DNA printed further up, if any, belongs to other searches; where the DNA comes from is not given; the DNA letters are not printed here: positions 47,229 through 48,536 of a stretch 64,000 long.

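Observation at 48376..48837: Stand-alone PUA/EVE-like gene translationally overlapping the dcm start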

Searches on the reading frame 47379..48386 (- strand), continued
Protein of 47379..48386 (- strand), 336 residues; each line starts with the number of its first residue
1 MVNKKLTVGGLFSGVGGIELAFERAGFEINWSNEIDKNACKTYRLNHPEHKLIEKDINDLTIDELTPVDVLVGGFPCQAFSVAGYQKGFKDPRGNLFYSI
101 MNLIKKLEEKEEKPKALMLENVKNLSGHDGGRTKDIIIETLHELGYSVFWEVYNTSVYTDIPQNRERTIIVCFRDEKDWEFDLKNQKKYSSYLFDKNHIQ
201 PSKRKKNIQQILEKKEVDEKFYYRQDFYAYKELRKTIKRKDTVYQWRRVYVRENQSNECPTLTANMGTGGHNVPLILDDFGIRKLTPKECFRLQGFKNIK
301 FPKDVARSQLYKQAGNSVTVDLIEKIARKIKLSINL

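Call 82: find_related_loci(query=A5, collection=viral_contigs, flank=4000)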
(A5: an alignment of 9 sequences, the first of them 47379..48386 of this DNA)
Query A5 (336 aa) in viral_contigs; peptide patterns used: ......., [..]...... (x = any residue, [..] = any of these).
599 stretches matched a pattern (row limit reached: there are more); 533 encode a relative of the query (tblastn E <= 1e-3); the best 80 are kept; 80 distinct loci.
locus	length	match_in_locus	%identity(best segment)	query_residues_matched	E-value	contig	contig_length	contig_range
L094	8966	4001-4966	59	8-335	6e-118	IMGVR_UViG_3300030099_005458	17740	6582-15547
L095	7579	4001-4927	53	5-335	8e-105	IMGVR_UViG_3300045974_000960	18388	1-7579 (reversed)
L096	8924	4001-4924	51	8-335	7e-102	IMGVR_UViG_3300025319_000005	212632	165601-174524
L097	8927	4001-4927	52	6-330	2e-101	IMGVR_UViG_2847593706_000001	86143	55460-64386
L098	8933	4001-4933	52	8-335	2e-98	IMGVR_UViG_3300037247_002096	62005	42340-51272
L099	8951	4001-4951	47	1-335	1e-93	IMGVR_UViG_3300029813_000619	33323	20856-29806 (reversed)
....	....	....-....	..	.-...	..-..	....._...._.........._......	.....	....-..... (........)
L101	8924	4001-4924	51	8-334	7e-92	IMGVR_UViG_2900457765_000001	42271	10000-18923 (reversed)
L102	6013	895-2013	45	5-330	1e-89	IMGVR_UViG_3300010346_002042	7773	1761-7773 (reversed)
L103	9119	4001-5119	45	5-330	1e-89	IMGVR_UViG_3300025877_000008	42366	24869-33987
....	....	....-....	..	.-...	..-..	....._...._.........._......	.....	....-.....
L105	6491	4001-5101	45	1-330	4e-87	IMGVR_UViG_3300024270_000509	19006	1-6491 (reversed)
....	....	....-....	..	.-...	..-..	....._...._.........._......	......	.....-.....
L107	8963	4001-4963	45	1-334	1e-86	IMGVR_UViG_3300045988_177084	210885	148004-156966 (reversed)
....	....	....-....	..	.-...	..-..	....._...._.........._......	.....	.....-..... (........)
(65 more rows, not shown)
